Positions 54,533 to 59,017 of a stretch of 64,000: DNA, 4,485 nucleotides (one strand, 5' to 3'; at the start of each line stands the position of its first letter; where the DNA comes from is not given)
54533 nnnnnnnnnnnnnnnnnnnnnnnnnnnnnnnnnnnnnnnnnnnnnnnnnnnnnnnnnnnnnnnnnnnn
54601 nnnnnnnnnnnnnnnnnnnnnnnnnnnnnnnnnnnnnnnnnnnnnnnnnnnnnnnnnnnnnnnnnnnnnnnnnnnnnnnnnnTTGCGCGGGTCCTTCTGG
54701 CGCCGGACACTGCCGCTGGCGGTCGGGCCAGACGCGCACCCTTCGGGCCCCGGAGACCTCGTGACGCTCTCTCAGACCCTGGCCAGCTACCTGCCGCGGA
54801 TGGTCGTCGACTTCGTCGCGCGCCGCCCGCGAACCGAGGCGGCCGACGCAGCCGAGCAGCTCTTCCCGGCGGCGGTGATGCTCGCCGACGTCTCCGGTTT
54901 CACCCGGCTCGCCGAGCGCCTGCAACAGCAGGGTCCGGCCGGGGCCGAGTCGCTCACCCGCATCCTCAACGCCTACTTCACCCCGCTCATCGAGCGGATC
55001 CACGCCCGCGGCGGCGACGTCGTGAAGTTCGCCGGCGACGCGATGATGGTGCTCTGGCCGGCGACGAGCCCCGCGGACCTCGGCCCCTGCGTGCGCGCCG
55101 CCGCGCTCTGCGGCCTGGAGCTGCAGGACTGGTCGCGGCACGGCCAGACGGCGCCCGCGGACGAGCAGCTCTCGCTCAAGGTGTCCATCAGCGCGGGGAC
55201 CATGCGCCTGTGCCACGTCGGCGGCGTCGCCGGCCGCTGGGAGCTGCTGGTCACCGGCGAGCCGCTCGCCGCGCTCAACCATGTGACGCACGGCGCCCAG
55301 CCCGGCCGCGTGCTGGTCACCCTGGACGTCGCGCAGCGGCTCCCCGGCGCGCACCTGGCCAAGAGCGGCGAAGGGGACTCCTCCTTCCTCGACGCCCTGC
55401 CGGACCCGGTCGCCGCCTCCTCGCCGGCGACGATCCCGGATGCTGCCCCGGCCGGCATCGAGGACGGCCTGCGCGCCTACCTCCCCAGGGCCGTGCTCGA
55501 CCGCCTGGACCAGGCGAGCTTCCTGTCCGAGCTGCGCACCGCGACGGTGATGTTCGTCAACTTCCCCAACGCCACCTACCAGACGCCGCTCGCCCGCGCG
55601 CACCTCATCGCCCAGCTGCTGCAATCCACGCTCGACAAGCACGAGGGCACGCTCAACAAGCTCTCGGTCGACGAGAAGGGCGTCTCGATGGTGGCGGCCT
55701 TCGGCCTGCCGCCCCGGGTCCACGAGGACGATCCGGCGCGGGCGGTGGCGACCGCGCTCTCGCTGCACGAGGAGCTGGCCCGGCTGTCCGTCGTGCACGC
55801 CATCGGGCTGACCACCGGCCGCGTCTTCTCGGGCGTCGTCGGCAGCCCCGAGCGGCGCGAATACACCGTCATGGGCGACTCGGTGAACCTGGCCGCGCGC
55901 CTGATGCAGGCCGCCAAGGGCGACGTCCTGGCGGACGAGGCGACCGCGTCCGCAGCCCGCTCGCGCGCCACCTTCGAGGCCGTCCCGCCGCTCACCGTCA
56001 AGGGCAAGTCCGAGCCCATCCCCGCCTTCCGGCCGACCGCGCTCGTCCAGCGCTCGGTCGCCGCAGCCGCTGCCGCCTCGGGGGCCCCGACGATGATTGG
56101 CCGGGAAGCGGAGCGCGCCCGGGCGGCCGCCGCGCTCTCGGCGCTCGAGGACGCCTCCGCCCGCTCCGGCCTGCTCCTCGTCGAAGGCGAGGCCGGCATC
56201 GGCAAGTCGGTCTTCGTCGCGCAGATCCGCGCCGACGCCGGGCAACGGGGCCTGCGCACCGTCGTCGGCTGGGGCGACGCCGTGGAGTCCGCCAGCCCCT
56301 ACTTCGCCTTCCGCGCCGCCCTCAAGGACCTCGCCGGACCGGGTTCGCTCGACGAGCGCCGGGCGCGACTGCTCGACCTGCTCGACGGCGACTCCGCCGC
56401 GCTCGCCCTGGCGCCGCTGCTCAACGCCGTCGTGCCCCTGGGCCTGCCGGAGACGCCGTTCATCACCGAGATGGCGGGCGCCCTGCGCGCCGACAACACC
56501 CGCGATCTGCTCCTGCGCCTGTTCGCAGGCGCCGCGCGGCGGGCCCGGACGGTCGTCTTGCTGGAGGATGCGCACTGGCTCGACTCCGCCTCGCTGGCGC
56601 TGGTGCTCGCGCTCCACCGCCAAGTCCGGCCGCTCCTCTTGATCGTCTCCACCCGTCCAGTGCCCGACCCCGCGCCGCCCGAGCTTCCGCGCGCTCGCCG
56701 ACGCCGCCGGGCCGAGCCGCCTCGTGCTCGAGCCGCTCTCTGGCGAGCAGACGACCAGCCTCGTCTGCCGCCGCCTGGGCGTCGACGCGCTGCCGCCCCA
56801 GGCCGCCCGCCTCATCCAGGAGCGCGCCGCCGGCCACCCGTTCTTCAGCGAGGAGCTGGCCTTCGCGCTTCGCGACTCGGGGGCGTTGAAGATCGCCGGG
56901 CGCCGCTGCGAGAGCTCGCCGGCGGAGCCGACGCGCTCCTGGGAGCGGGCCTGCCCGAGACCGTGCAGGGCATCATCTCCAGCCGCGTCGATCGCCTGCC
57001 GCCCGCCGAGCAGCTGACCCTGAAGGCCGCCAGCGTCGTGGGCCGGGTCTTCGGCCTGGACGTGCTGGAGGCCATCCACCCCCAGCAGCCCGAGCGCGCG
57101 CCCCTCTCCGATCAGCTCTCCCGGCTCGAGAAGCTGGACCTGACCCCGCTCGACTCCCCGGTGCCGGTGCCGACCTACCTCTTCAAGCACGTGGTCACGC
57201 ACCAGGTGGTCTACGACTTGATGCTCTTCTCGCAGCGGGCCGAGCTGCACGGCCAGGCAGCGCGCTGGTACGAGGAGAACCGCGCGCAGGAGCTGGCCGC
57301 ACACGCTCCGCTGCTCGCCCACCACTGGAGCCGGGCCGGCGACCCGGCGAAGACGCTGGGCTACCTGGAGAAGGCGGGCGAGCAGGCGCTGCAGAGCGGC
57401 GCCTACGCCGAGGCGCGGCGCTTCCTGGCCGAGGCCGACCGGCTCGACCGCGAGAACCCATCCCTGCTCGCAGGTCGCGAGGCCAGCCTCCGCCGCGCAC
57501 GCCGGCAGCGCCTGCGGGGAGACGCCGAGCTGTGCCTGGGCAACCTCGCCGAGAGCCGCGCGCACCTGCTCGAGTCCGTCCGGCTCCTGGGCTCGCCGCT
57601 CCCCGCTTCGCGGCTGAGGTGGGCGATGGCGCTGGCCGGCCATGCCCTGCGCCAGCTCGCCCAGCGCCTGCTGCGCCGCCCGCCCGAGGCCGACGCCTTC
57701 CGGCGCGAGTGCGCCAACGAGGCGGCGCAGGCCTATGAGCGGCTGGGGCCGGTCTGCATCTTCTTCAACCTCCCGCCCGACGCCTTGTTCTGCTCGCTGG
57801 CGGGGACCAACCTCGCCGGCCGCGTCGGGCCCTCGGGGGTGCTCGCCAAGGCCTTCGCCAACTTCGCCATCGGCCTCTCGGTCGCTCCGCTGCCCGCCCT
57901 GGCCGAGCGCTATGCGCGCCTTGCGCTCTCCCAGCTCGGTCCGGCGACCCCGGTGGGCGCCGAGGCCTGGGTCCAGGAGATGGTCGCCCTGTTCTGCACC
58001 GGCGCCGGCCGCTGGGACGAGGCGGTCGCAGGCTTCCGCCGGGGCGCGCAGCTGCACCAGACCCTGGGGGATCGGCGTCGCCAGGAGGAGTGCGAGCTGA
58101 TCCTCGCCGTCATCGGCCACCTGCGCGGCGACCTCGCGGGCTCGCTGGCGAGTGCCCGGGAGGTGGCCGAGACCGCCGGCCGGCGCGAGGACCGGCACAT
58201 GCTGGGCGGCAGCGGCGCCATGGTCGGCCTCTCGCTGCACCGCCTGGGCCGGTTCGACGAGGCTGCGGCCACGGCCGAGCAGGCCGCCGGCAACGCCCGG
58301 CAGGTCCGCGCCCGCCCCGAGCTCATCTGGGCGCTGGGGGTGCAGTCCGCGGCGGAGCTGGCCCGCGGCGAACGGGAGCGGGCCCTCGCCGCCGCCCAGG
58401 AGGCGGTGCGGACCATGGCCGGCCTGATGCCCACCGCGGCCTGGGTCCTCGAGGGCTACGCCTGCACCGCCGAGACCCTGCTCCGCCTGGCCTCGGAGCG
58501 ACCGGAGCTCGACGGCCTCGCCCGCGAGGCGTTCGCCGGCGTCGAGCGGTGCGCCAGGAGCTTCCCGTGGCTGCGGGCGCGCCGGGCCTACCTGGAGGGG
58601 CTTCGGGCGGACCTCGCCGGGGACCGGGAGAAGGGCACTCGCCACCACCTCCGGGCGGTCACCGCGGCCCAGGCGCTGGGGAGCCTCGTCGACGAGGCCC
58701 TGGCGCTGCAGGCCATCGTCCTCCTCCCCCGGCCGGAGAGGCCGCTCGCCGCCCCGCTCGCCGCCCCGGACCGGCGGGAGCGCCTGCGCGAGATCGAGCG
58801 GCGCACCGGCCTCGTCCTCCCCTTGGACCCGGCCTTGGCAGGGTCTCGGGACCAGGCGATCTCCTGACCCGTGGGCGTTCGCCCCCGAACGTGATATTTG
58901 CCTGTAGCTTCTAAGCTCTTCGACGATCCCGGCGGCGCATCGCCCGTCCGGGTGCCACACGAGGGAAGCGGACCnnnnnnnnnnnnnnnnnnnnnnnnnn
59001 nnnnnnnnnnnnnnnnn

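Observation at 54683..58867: Tandem cyclase homology domains in one polypeptide, fused to a STAND ATPase and a TPR-like array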

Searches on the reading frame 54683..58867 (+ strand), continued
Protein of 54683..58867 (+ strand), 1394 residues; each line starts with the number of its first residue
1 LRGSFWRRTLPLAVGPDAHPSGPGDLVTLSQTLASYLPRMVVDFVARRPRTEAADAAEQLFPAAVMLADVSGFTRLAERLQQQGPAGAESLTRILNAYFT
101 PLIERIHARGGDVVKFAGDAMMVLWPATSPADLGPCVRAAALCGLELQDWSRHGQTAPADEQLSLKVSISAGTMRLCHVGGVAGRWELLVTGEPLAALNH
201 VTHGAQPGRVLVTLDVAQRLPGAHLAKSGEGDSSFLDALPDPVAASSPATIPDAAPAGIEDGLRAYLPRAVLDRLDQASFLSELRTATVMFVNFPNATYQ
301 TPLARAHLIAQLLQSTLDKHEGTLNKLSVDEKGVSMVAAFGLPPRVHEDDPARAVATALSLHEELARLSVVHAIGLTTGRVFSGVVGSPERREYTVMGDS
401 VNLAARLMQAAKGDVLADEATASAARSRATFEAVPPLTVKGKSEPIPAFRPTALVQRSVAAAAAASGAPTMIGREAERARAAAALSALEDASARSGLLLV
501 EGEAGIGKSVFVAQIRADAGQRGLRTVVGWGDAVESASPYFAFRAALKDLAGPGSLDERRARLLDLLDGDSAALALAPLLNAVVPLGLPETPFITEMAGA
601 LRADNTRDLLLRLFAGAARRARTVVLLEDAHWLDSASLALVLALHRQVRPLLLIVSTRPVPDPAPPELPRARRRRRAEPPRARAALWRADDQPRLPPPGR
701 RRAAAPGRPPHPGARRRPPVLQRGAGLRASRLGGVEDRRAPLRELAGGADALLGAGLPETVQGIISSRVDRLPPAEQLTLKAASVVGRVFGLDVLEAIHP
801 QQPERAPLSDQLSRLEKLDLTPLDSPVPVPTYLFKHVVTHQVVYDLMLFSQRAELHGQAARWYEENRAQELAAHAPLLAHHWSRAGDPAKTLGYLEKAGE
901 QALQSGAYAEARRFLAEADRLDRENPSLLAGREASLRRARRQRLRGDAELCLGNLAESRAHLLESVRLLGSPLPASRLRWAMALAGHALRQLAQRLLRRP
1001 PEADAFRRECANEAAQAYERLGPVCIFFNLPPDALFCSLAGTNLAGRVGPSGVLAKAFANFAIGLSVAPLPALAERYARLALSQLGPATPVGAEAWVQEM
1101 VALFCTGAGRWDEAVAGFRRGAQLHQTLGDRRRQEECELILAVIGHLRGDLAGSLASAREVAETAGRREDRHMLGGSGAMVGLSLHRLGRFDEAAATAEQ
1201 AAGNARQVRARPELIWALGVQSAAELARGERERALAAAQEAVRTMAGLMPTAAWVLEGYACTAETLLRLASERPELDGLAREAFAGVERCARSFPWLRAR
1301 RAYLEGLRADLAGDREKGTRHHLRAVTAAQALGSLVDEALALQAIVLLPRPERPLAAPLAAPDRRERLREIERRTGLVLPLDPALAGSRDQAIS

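Call 35: find_encoding_contigs(protein=P0002, flank=3000, max_places=3)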
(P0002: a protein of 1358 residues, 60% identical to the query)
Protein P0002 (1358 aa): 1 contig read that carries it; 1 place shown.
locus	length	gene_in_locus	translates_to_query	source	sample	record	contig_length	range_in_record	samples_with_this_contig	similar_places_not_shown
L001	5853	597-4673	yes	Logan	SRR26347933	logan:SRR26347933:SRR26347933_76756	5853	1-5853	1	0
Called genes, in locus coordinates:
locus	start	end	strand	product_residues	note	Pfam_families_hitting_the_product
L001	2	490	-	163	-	?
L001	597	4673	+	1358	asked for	PF00211:Guanylate_cyc, PF13401:AAA_22 (faint), PF13191:AAA_16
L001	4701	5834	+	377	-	PF13290:CHB_HEX_C_1, PF13287:Fn3_assoc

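Call 66: search_protein_families(library=padloc, proteins=[window:54761-58864:+], max_evalue=0.01)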
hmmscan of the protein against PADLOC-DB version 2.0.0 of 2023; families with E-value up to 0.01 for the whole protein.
window:54761-58864:+ (1368 aa): 5 families
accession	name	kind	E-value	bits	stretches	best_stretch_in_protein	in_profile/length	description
PDLC00734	PycC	-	5.7e-15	53.3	2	37-195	190-345/374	Pycsar cyclase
PDLC00765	PycC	-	2.3e-10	38.1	2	34-193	255-411/477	Pycsar cyclase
PDLC02367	PycC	-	4.4e-10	37.4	1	31-197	39-195/226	-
PDLC00766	PycC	-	0.00018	19.1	0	29-102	37-103/232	Pycsar cyclase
PDLC02164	Avs2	-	0.0072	12.1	0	465-514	340-389/1504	-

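Call 83: find_encoding_contigs(protein=P0001, flank=1000, max_places=3)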
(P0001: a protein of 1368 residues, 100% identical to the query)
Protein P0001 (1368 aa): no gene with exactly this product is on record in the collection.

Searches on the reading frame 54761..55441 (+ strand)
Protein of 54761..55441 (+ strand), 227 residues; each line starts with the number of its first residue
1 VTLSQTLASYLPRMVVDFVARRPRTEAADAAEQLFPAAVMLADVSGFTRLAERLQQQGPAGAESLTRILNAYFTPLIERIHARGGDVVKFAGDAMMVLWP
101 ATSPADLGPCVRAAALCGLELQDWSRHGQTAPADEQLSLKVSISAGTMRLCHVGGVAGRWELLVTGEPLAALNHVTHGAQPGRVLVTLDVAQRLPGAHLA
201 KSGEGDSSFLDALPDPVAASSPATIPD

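Call 13: search_solved_structures(query=window:54764-55405:+, max_evalue=1, show_alignments=3)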
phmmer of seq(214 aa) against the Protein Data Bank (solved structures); distinct sequences matched with E-value up to 1: 37.
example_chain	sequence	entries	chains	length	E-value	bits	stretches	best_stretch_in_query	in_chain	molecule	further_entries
4oya_A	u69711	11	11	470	2.1e-13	53.7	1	33-171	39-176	Adenylate cyclase type 10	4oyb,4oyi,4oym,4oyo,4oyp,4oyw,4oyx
4cm2_A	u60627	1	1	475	2.1e-13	53.7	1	33-171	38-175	ADENYLATE CYCLASE TYPE 10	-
4clf_A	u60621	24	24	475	2.1e-13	53.7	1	33-171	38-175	ADENYLATE CYCLASE TYPE 10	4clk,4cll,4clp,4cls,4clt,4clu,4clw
4cm0_A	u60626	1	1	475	2.1e-13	53.7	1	33-171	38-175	SOLUBLE ADENYLYL CYCLASE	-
6fht_A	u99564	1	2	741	3.3e-08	36.7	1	5-154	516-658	Bacteriophytochrome,Adenylate cyclase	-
2w01_A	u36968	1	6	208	4.6e-07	33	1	35-154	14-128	ADENYLATE CYCLASE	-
1wc1_A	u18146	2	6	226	8.7e-07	32.1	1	37-200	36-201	ADENYLATE CYCLASE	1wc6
1wc0_A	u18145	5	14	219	8.8e-07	32.1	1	37-200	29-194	ADENYLATE CYCLASE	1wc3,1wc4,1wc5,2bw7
3r5g_A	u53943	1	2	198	1.3e-06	31.5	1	37-188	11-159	CyaB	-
4p2f_A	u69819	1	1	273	0.0003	23.8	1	6-194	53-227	Adenylate cyclase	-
4p2m_A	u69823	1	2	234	0.00056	22.9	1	6-193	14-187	Adenylate cyclase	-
4p2x_A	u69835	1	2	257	0.00072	22.6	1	6-193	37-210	Adenylate cyclase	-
7yz9_A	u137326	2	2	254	0.00073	22.5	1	6-193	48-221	Adenylate cyclase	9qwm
7yzi_A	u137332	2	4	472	0.0023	20.9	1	6-192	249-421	Adenylate cyclase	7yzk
5mbk_A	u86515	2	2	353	0.0057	19.6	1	5-98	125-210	Beta subunit of photoactivated adenylyl cyclase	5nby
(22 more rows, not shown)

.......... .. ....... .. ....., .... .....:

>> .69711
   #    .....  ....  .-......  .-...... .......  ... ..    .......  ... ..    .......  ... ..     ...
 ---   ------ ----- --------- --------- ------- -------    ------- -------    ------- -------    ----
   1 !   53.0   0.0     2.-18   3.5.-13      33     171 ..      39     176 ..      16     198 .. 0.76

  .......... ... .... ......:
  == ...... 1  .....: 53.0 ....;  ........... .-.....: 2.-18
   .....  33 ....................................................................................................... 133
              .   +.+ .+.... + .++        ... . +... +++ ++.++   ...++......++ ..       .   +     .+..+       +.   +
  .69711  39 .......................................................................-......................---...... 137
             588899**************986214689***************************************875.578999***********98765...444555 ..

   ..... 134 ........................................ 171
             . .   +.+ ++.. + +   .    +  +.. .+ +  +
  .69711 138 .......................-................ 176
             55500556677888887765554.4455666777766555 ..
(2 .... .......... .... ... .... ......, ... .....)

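Call 65: search_protein_families(library=pfam, proteins=[window:54761-55441:+], max_evalue=0.1)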
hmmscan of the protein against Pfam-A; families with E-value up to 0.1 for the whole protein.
seq(227 aa): 1 family
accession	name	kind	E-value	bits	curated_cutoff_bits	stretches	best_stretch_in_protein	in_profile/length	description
PF00211.25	Guanylate_cyc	-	6.5e-08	32.8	21.9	1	36-196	8-157/183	Adenylate and Guanylate cyclase catalytic domain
